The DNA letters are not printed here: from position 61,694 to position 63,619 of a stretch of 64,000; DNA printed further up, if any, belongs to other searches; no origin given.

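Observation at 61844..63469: Orphan 541-aa protein with an R-x4-H (HEPN-type) motif: candidate uncharacterised defence or abortive-infection nuclease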

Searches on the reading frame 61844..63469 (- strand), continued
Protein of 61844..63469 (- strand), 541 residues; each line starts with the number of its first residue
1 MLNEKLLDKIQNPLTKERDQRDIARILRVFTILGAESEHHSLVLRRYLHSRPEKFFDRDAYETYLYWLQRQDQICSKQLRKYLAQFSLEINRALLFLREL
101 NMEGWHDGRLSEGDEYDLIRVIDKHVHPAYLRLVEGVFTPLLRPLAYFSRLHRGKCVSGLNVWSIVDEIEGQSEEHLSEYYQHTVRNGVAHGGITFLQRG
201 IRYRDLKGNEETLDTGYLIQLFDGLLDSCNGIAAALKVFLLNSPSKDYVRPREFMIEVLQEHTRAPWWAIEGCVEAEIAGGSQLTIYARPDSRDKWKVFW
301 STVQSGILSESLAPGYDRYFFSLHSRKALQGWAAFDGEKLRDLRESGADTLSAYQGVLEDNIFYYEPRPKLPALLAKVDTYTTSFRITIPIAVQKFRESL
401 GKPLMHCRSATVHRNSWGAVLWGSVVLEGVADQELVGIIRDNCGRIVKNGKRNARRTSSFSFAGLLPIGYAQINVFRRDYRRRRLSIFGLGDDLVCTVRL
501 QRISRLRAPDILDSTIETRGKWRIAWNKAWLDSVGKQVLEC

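Call 65: find_encoding_contigs(protein=P0066, flank=8000, max_places=1)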
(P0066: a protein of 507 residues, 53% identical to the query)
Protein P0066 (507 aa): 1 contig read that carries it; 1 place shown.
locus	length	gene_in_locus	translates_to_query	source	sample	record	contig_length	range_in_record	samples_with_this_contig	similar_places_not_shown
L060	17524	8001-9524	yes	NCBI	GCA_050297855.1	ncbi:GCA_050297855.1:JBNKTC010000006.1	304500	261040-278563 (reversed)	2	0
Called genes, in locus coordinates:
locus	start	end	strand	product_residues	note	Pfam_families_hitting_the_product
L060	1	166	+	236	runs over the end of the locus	PF00121:TIM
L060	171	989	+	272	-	PF00106:adh_short, PF13561:adh_short_C2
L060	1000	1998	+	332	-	PF19300:BPD_transp_1_N, PF00528:BPD_transp_1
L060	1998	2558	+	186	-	PF00293:NUDIX (weak)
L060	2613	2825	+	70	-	-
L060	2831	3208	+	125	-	PF19776:DUF6262 (weak)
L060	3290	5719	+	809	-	PF13191:AAA_16 (faint), PF07724:AAA_2, PF07728:AAA_5 (faint), PF06068:TIP49 (weak), PF00004:AAA, PF01434:Peptidase_M41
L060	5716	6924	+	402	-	PF09002:Card1_endonuc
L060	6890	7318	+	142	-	PF03013:Pyr_excise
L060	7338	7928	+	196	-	PF04299:FMN_bind_2, PF01243:PNPOx_N, PF12900:Pyridox_ox_2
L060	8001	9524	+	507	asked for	-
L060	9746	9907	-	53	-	-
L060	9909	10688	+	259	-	PF03358:FMN_red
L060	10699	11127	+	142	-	PF10025:DUF2267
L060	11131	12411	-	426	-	PF02646:RmuC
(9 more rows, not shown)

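Call 69: search_protein_families(library=pfam, proteins=[L044:9266-9928:+, L059:5782-6531:-, P0261, P0267, P0250, P0253, P0254, P0255, P0244, P0260], max_evalue=10)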
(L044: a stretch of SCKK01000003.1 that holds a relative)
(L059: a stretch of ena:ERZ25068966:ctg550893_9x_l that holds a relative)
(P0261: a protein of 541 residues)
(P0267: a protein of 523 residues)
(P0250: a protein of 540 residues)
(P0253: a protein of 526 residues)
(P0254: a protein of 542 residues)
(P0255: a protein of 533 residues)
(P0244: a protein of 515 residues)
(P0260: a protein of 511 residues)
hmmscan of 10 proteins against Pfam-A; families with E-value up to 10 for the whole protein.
L044:9266-9928:+ (221 aa): 3 families
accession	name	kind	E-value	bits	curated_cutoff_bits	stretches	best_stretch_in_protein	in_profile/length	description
PF18735.6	HEPN_RiboL-PSP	-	0.00024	21.5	28.4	1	157-216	125-182/191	RiboL-PSP-HEPN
PF18737.6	HEPN_MAE_28990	-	0.017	15.7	26.8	1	149-202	125-179/211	MAE_28990/MAE_18760-like HEPN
PF08235.19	LNS2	-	0.066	13.1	32.3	1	38-75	147-185/226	LNS2 (Lipin/Ned1/Smp2)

L059:5782-6531:- (250 aa): 1 family
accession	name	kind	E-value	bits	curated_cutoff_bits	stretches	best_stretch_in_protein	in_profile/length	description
PF21852.1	DUF6911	-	0.22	11.7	24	1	74-129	19-74/128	Family of unknown function (DUF6911)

P0261 (541 aa): 0 families

P0267 (523 aa): 0 families

P0250 (540 aa): 1 family
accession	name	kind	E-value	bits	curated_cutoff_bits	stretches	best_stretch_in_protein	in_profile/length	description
PF01025.24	GrpE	-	0.045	13.9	25.8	1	200-271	49-116/165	GrpE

P0253 (526 aa): 0 families

P0254 (542 aa): 1 family
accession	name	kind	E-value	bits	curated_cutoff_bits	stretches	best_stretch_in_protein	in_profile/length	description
PF18736.6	pEK499_p136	-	0.24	11.6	26.6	1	174-195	82-103/152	HEPN pEK499 p136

P0255 (533 aa): 0 families

P0244 (515 aa): 1 family
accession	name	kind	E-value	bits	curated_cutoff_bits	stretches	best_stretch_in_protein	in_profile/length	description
PF14626.12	RNase_Zc3h12a_2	-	0.44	11.2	23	1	337-372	38-73/122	Zc3h12a-like Ribonuclease NYN domain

P0260 (511 aa): 0 families

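Call 71: find_homologous_proteins(query=L044:9266-9928:+, max_evalue=0.001)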
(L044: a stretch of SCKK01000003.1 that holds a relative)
Query L044:9266-9928:+ (221 aa): 4214 proteins with E <= 0.001 among 4639 candidates; the best 120 are listed.
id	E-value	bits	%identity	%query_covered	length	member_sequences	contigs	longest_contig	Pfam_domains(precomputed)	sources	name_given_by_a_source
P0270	1.1e-138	477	100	100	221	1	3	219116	-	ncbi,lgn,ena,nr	ncbi:MAG: hypothetical protein IIA61_02105 [Candidatus Marinimicrobia bacterium]|nr:hypothetical pro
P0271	1.8e-109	382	79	100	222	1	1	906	PF18735.7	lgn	-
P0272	4.5e-109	381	78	100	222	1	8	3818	PF18735.7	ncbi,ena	-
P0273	5.9e-108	377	76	99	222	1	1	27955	PF18735.7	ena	-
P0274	2.7e-107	375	78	99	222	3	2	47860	PF18735.7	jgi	jgi:hypothetical protein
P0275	8.7e-107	373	75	99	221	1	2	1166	-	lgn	-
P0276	2.2e-106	372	76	99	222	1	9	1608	PF18735.7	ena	-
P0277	8.2e-104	364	76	100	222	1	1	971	PF18735.7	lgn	-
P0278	4.4e-103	361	74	99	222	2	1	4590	-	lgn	-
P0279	1.3e-102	360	75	99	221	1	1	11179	PF18735.7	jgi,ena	-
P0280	2.2e-99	349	75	100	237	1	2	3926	PF18735.7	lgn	-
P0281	1.8e-98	346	72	100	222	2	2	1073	PF18735.7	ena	-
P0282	2.7e-98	346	73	100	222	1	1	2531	PF18735.7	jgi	jgi:hypothetical protein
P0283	2.8e-98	345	69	100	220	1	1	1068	PF18735.7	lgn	-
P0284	1.4e-97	343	69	100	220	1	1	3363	PF18735.7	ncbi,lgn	-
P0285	2.3e-97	343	68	100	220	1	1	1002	PF18735.7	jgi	jgi:hypothetical protein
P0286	2.5e-97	342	70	100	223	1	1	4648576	PF18735.7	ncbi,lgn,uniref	ncbi:hypothetical protein [Zobellia russellii]|uniref:hypothetical protein n=1 Tax=Zobellia russelli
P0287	3.4e-97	342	69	100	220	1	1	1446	PF18735.7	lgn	-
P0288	4.5e-97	342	72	98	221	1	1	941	PF18735.7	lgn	-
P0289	4.5e-97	342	69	100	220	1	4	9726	PF18735.7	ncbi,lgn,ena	-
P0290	4.7e-97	341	69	100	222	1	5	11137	PF18735.7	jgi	jgi:hypothetical protein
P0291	4.7e-97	341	72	100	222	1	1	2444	PF18735.7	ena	-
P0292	5.6e-97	341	69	100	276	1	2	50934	PF18735.7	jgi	jgi:hypothetical protein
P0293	6.3e-97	341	69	99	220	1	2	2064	PF18735.7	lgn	-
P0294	6.6e-97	341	69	100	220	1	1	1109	PF18735.7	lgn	-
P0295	9.6e-97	340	68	100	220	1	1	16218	PF18735.7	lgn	-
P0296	1.3e-96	340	69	100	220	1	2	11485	PF18735.7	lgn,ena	-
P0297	1.3e-96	340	69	100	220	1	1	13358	PF18735.7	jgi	-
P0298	1.3e-96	340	69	100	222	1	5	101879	PF18735.7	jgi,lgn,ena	jgi:hypothetical protein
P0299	1.9e-96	340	69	100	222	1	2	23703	PF18735.7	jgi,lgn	jgi:hypothetical protein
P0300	2.7e-96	339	68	100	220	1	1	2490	PF18735.7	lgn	-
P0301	3.0e-96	339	70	99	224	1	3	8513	PF18735.7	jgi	-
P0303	3.2e-96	339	68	100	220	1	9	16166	PF18735.7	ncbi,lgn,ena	-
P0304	3.3e-96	339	68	100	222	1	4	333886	PF18735.7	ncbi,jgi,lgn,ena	jgi:hypothetical protein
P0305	4.4e-96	338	68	100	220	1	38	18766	PF18735.7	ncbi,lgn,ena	-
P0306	4.5e-96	338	68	100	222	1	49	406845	PF18735.7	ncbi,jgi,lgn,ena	-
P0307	4.8e-96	338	68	100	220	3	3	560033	PF18735.7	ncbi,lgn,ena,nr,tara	ncbi:MAG TPA: hypothetical protein PKH16_15415 [Aequorivita sp.]|nr:hypothetical protein [Aequorivit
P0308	6.8e-96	338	68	100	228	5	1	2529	PF18735.7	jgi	jgi:hypothetical protein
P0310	1.5e-95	337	68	100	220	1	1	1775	PF18735.7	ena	-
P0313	3.1e-95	336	68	100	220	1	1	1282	PF18735.7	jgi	jgi:hypothetical protein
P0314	4.5e-95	335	69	100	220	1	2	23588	PF18735.7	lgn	-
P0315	6.0e-95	335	67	100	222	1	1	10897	PF18735.7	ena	-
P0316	7.2e-95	334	68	100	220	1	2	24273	PF18735.7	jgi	jgi:hypothetical protein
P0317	9.3e-95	334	72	100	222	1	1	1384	PF18735.7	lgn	-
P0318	1.1e-94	334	71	100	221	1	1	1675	PF18735.7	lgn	-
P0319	1.5e-94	333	69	99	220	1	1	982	PF18735.7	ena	-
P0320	1.8e-94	333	71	100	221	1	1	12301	PF18735.7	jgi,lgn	-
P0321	1.9e-94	333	71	100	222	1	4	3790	PF18735.7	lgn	-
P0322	3.0e-94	332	65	100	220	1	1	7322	PF18735.7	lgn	-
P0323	3.5e-94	332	67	100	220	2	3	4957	PF18735.7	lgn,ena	-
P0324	3.8e-94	332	68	100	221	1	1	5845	PF18735.7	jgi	jgi:hypothetical protein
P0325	4.4e-94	332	66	100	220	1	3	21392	PF18735.7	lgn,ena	-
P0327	5.8e-94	331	67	100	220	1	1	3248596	PF18735.7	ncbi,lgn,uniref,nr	ncbi:HEPN domain-containing protein [Ohtaekwangia koreensis]|uniref:RiboL-PSP-HEPN domain-containing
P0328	8.7e-94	331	69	100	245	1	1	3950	PF18735.7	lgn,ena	-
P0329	1.2e-93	330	68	100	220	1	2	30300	PF18735.7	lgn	-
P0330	2.3e-93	329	67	100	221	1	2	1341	PF18735.7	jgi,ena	jgi:hypothetical protein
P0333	3.4e-93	329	68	99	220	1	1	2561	PF18735.7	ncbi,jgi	jgi:hypothetical protein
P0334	6.6e-93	328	67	100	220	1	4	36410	PF18735.7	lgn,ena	-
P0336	2.4e-92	326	65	100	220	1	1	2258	PF18735.7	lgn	-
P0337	6.6e-92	325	66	100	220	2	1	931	PF18735.7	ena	-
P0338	8.5e-92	324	67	100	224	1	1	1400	PF18735.7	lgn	-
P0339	1.0e-91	324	68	100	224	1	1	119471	PF18735.7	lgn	-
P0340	1.5e-91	323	67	99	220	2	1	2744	PF18735.7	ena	-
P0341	1.8e-91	323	65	100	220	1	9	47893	PF18735.7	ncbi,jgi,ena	jgi:hypothetical protein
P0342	2.2e-91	323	67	100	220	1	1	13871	PF18735.7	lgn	-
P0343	2.5e-91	323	67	100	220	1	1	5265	PF18735.7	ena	-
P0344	3.5e-91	322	68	100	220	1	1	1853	PF18735.7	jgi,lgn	jgi:hypothetical protein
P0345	3.5e-91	322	67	100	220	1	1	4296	PF18735.7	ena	-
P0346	3.7e-91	322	68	100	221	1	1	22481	PF18735.7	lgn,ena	-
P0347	7.3e-91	321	68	99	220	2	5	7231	PF18735.7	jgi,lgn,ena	-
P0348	8.1e-91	321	67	100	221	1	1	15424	PF18735.7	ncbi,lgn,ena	-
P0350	1.5e-90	320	71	91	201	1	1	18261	PF18735.7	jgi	-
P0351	3.7e-90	319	66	100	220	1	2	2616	PF18735.7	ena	-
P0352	4.0e-90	319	66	100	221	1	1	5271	PF18735.7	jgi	jgi:hypothetical protein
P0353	5.1e-90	319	69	100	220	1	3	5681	PF18735.7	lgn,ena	-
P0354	5.8e-90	318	67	100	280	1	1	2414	PF18735.7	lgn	-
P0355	9.5e-90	318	68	99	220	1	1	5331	PF18735.7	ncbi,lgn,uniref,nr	ncbi:hypothetical protein [Flavobacterium sp.]|uniref:hypothetical protein n=1 Tax=Flavobacterium sp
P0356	1.9e-89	317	65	100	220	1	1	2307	PF18735.7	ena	-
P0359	4.4e-89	315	67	100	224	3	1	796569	PF18735.7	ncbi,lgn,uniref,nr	ncbi:hypothetical protein OQX61_07460 [Pedobacter sp. PLR]|uniref:hypothetical protein n=1 Tax=Pedob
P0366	9.7e-89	314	66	100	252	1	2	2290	PF18735.7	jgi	jgi:hypothetical protein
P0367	1.8e-88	313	67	100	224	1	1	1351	PF18735.7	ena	-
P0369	2.4e-88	313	67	100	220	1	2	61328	PF18735.7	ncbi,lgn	-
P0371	3.2e-88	313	68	100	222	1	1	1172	PF18735.7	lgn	-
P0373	4.1e-88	312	64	100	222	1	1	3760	PF18735.7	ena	-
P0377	7.3e-88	311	66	100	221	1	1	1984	PF18735.7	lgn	-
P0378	1.0e-87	311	67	100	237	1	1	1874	PF18735.7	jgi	jgi:hypothetical protein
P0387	2.6e-87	310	64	99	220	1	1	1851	PF18735.7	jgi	jgi:hypothetical protein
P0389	5.5e-87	309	66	100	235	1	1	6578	PF18735.7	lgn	-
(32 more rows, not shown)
